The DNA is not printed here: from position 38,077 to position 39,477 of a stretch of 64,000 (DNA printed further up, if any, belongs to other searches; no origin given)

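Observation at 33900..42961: Lower-GC gene cluster combining an ERG6-type sterol C-24 methyltransferase, Rieske oxygenase, cytochrome P450, FAD oxidoreductase and MMPL transporter: candidate bacterial sterol (or triterpenoid) modification and transport system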

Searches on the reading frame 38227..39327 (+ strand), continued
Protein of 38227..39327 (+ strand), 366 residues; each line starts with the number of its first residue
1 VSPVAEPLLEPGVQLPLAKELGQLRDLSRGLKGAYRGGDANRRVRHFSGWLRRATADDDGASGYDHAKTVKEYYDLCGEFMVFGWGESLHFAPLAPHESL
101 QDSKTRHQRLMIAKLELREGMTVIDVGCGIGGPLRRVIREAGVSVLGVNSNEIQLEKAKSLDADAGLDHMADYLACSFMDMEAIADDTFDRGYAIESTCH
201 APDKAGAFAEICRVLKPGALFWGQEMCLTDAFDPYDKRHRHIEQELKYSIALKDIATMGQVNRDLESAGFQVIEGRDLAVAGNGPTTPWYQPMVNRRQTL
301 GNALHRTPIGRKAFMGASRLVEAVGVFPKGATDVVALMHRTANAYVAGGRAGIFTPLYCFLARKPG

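Call 28: search_solved_structures(query=window:38227-39327:+, max_evalue=0.00001, show_alignments=2)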
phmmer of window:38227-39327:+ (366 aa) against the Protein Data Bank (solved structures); distinct sequences matched with E-value up to 0.00001: 23.
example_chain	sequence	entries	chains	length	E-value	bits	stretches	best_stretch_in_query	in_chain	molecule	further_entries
3bus_A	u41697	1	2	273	8.2e-20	74.4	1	70-220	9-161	Methyltransferase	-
8zc8_A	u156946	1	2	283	4.3e-19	72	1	74-232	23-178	MitM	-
21zq_A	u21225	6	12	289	4.5e-19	72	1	74-232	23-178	MitM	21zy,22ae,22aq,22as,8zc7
5gm1_A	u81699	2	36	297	7.6e-16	61.3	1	68-231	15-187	O-methylransferase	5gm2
4pne_A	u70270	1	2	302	6e-15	58.4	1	99-231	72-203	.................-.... protein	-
6uv6_A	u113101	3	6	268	4.7e-14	55.5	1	99-221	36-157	D-glucose O-methyltransferase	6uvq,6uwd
5wp5_A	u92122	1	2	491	4.4e-11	45.7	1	110-272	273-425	Phosphomethylethanolamine N-methyltransferase 2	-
7v6h_A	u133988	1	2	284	4.6e-10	42.3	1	106-222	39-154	Cyclopropane fatty-acyl-phospholipid synthase-like methyltransferase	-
2o57_A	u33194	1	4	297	1.4e-09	40.7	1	80-231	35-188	putative sarcosine dimethylglycine methyltransferase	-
5wp4_A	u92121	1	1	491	5.6e-09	38.7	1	111-271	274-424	Phosphoethanolamine N-methyltransferase 1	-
1kpi_A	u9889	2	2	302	1.1e-08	37.8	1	67-161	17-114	CYCLOPROPANE-FATTY-ACYL-PHOSPHOLIPID SYNTHASE 2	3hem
6f5z_A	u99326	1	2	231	1.6e-08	37.2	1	101-302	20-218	24-sterol C-methyltransferase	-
7qos_A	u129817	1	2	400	2.1e-07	33.6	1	68-221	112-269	Cyclopropane-fatty-acyl-phospholipid synthase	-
7l9u_A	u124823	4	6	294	2.6e-07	33.3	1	99-160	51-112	S-adenosylmethionine-dependent methyltransferase UmaA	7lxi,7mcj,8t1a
4ine_A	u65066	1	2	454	2.6e-07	33.2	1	116-256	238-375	Protein PMT-2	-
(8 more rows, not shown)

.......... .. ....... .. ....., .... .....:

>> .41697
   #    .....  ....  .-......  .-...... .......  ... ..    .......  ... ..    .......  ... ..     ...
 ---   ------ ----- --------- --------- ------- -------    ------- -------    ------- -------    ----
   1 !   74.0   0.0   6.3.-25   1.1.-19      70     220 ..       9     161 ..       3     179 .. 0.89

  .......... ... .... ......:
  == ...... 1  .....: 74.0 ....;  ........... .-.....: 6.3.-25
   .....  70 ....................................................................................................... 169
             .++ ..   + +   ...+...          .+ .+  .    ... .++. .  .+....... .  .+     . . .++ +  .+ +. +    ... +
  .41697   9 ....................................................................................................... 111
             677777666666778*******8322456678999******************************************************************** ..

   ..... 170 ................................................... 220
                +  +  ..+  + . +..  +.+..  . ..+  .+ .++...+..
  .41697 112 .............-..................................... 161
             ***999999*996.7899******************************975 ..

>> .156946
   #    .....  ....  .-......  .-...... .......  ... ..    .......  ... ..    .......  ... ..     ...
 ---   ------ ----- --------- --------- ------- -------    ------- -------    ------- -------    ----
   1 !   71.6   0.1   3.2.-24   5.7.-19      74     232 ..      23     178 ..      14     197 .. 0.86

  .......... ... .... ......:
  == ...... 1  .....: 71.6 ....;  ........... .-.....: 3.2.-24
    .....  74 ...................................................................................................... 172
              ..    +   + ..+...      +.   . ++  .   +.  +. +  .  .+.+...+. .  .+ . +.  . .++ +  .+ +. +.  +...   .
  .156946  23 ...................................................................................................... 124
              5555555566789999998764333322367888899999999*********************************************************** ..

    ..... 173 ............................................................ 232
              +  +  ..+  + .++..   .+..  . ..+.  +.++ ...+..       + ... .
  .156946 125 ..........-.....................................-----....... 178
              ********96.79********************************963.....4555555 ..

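Call 41: find_encoding_contigs(protein=P0013, flank=10000, max_places=4)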
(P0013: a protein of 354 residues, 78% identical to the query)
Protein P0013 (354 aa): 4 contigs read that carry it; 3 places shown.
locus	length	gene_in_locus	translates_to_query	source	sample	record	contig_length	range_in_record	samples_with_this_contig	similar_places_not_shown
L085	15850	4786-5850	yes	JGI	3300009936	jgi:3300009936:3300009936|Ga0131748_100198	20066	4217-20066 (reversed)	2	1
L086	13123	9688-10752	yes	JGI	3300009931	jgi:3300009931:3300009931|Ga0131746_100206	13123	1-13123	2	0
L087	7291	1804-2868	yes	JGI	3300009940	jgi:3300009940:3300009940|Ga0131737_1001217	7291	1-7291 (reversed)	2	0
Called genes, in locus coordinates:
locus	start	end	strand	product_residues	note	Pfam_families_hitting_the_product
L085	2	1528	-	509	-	?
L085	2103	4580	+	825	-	PF03176:MMPL, PF02460:Patched, PF12349:Sterol-sensing (weak)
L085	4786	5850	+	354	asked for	PF02353:CMAS, PF01209:Ubie_methyltran (weak), PF13489:Methyltransf_23, PF13649:Methyltransf_25, PF13847:Methyltransf_31, PF08241:Methyltransf_11, PF08242:Methyltransf_12 (faint), PF08498:Sterol_MT_C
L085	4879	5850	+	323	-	PF02353:CMAS, PF01209:Ubie_methyltran (weak), PF13489:Methyltransf_23, PF08241:Methyltransf_11, PF08242:Methyltransf_12 (faint), PF13649:Methyltransf_25, PF13847:Methyltransf_31, PF08498:Sterol_MT_C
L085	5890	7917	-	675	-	PF05719:GPP34, PF00067:p450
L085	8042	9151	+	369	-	PF00355:Rieske, PF19298:KshA_C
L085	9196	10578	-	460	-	PF01266:DAO (faint), PF13450:NAD_binding_8, PF13454:NAD_binding_9 (faint), PF01593:Amino_oxidase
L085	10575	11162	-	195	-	PF13302:Acetyltransf_3, PF00583:Acetyltransf_1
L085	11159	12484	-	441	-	PF00202:Aminotran_3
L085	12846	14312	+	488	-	-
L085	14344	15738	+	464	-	PF00884:Sulfatase, PF16347:SGSH_C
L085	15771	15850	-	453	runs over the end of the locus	PF00884:Sulfatase, PF01663:Phosphodiest (faint), PF16347:SGSH_C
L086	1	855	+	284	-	?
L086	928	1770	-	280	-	PF01261:AP_endonuc_2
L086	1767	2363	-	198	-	PF01965:DJ-1_PfpI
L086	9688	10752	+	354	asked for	PF02353:CMAS, PF01209:Ubie_methyltran (weak), PF13489:Methyltransf_23, PF13649:Methyltransf_25, PF13847:Methyltransf_31, PF08241:Methyltransf_11, PF08242:Methyltransf_12 (faint), PF08498:Sterol_MT_C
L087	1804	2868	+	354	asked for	PF02353:CMAS, PF01209:Ubie_methyltran (weak), PF13489:Methyltransf_23, PF13649:Methyltransf_25, PF13847:Methyltransf_31, PF08241:Methyltransf_11, PF08242:Methyltransf_12 (faint), PF08498:Sterol_MT_C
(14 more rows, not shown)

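Call 42: find_encoding_contigs(protein=P0083, flank=10000, max_places=3)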
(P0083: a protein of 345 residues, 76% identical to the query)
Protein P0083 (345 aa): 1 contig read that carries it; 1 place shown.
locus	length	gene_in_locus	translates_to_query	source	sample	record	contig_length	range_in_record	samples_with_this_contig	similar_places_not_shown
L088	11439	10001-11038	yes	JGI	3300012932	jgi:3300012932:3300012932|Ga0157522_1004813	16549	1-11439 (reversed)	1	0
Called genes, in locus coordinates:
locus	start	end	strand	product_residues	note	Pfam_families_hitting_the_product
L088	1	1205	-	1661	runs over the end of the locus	PF01835:MG2, PF17791:MG3, PF07703:A2M_BRD, PF00207:A2M, PF00560:LRR_1 (faint), PF07678:TED_complement, PF07677:A2M_recep, PF23598:LRR_14, +2 more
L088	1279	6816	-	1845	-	PF14312:FG-GAP_2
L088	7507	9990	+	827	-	PF03176:MMPL, PF02460:Patched, PF12349:Sterol-sensing (weak)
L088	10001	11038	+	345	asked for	PF02353:CMAS, PF01209:Ubie_methyltran (weak), PF13489:Methyltransf_23, PF13847:Methyltransf_31, PF08241:Methyltransf_11, PF08242:Methyltransf_12 (weak), PF13649:Methyltransf_25, PF08498:Sterol_MT_C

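Call 57: search_protein_families(library=pfam, proteins=[L013:4129-4497:+, L013:4494-5132:-, L009:6597-7073:-, L014:19430-20344:-, L009:16283-17311:+, L013:16889-17332:-, L025:19929-21092:-, L009:19884-20369:+, L017:15672-16805:-, L005:14747-17092:+], max_evalue=0.01)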
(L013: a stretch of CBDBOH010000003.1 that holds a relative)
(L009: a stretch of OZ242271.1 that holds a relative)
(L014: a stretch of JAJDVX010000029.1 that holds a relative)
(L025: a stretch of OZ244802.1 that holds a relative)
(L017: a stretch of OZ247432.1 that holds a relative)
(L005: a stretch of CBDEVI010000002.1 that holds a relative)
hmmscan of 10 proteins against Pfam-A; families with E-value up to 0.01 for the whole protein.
L013:4129-4497:+ (122 aa): 0 families

L013:4494-5132:- (212 aa): 0 families

L009:6597-7073:- (158 aa): 3 families
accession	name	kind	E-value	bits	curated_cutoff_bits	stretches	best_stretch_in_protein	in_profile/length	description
PF00903.31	Glyoxalase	-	5.5e-13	49.8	20.6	1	29-135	7-120/121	Glyoxalase/Bleomycin resistance protein/Dioxygenase superfamily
PF18029.7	Glyoxalase_6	-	1.6e-05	26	23.6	1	77-136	49-105/106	Glyoxalase-like domain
PF22650.2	At5g48480-like_C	-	0.002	18.9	27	1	90-134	3-47/50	Glyoxalase At5g48480-like C-terminal domain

L014:19430-20344:- (304 aa): 1 family
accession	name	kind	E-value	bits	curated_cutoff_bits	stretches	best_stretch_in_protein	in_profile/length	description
PF04909.20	Amidohydro_2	-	5.6e-32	112.1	26.4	1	21-304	1-289/289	Amidohydrolase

L009:16283-17311:+ (342 aa): 1 family
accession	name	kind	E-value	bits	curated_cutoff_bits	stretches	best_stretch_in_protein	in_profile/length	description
PF03976.20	PPK2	-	5.1e-96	321.1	22.3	1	94-316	4-226/229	Polyphosphate kinase 2 (PPK2)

L013:16889-17332:- (147 aa): 1 family
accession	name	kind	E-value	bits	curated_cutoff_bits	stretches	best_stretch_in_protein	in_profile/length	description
PF00581.25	Rhodanese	-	2.1e-14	54.2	22.2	1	35-126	3-101/102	Rhodanese-like domain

L025:19929-21092:- (387 aa): 5 families
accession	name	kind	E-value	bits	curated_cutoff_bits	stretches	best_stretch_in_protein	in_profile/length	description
PF02826.25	2-Hacid_dh_C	-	1.4e-47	161.8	25.1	1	162-340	2-178/178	D-isomer specific 2-hydroxyacid dehydrogenase, NAD binding domain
PF00389.36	2-Hacid_dh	-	2.8e-11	43.7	24.6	1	81-368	26-130/134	D-isomer specific 2-hydroxyacid dehydrogenase, catalytic domain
PF13241.12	NAD_binding_7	-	0.00017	22.6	22.1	1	197-274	4-80/104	Putative NAD(P)-binding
PF03446.21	NAD_binding_2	-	0.001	19.5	21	1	202-308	1-111/161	NAD binding domain of 6-phosphogluconate dehydrogenase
PF03720.21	UDPG_MGDP_dh_C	-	0.0055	17.5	30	0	214-265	21-75/103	UDP-glucose/GDP-mannose dehydrogenase family, UDP binding domain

L009:19884-20369:+ (161 aa): 0 families

L017:15672-16805:- (377 aa): 1 family
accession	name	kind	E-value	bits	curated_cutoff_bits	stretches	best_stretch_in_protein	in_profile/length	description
PF00296.26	Bac_luciferase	-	1.8e-45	156.1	27.9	1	31-327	17-308/314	Luciferase-like monooxygenase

L005:14747-17092:+ (781 aa): 6 families
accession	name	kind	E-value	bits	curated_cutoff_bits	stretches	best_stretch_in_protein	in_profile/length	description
PF00326.27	Peptidase_S9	-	3.4e-25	89.2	22.6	1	606-775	50-212/213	Prolyl oligopeptidase family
PF07676.18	PD40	-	3e-07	30.6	20.9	1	306-321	13-28/38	WD40-like Beta Propeller Repeat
PF02129.25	Peptidase_S15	-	7.2e-05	23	23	0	619-658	94-134/262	X-Pro dipeptidyl-peptidase (S15 family)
PF12146.15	Hydrolase_4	-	0.0019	18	27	0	621-657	77-114/239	Serine aminopeptidase, S33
PF00756.26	Esterase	-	0.0024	18.1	22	0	622-718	117-195/251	Putative esterase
PF00561.26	Abhydrolase_1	-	0.007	16.5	25.8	0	614-640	63-89/245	alpha/beta hydrolase fold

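Call 67: search_solved_structures(query=A2, max_evalue=1, show_alignments=2)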
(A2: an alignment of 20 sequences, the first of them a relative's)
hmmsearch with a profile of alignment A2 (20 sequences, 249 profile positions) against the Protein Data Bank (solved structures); distinct sequences matched with E-value up to 1: 6.
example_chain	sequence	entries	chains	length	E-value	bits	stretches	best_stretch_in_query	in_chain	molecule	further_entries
3kn1_A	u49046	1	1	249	5.3e-05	25.8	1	7-184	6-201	Golgi phosphoprotein 3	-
9qpq_A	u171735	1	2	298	9.1e-05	25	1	7-131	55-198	Golgi phosphoprotein 3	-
4tu3_A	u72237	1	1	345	0.00023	23.7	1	4-101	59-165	Vacuolar protein sorting-associated protein 74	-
2zih_A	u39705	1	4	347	0.00023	23.7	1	4-101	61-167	Vacuolar protein sorting-associated protein 74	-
2zii_A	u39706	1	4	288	0.00024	23.7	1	5-101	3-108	Vacuolar protein sorting-associated protein 74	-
3s3t_A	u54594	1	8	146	0.62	12.5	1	50-90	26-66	Nucleotide-binding protein, universal stress protein UspA family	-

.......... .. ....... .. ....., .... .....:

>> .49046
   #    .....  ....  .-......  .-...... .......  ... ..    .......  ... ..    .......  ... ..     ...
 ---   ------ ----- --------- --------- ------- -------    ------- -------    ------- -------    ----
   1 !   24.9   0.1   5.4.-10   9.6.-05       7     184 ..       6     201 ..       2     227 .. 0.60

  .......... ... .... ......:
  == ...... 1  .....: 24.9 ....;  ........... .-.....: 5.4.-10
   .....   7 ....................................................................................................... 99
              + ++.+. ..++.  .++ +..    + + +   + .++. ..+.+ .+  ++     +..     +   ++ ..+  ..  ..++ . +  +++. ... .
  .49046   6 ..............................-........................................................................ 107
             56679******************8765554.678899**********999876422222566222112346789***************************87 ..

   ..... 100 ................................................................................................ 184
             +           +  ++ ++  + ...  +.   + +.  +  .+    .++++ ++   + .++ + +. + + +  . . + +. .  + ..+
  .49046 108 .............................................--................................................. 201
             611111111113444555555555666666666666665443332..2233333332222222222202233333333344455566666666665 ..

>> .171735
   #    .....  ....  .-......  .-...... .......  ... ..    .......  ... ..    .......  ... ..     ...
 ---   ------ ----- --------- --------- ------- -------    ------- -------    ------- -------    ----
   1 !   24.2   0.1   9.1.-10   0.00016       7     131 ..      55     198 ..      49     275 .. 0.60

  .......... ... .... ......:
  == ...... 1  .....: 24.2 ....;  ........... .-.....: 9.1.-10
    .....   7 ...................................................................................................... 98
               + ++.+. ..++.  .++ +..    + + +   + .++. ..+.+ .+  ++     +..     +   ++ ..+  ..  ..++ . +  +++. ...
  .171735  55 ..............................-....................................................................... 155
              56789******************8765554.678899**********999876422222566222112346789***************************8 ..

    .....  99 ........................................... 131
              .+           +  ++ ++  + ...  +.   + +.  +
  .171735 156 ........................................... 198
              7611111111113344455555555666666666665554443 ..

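Call 73: search_protein_representatives(protein=window:38227-39327:+)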
Query: 366 residues. Proteins with E-value up to 0.001 (for the whole library): 6930; up to 1e-10: 1433; up to 1e-30: 240. The best 150 are listed.
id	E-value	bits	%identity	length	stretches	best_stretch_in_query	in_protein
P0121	3.7e-130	450.7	78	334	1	53-308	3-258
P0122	2.5e-117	408.5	55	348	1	26-365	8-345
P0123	4.1e-105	368.3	64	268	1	24-281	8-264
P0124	2.4e-98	346.0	51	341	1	27-364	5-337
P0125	3.0e-75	270.0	40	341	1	27-364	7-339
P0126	3.5e-75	269.8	42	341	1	42-365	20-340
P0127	2.3e-74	267.1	65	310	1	24-201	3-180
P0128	2.7e-72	260.3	42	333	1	59-366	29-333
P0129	1.2e-70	254.9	40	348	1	26-365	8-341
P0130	1.8e-70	254.3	68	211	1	23-192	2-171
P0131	6.5e-68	245.9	41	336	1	66-365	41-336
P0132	5.3e-67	242.9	68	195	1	72-226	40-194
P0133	4.7e-66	239.8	39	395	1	57-365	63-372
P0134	8.6e-64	232.3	39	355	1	67-365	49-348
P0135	1.2e-63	231.8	58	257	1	134-327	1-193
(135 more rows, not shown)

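Call 76: find_related_loci(query=A1, collection=metagenome_contigs, flank=6000)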
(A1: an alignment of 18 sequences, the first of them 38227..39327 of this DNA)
Query A1 (366 aa) in metagenome_contigs; peptide patterns used: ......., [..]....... (x = any residue, [..] = any of these).
191 stretches matched a pattern; 87 encode a relative of the query (tblastn E <= 1e-3); the best 80 are kept; 80 distinct loci.
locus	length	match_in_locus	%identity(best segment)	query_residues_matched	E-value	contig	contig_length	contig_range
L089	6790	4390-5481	91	3-366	0e+0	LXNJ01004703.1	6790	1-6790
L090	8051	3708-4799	76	3-366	0e+0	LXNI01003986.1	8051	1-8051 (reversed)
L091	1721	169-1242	73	7-365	0e+0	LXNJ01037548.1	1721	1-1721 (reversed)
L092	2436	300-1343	72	18-365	0e+0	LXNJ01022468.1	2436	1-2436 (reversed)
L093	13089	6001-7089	68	3-365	1e-172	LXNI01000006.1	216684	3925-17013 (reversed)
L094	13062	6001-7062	69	12-365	9e-172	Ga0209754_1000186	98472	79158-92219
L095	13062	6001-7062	69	12-365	1e-171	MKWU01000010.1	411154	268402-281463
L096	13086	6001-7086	69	4-365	2e-170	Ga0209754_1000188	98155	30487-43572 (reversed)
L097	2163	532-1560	70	23-365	1e-179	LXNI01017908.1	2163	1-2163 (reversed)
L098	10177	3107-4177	68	9-365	7e-166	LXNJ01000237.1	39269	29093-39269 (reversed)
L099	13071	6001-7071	68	9-365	3e-165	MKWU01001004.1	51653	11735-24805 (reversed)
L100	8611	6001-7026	69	23-365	9e-165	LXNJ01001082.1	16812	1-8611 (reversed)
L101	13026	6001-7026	70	23-365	4e-163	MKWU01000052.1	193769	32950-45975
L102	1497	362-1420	68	12-365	2e-178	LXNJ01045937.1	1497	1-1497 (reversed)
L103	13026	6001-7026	69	23-365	8e-163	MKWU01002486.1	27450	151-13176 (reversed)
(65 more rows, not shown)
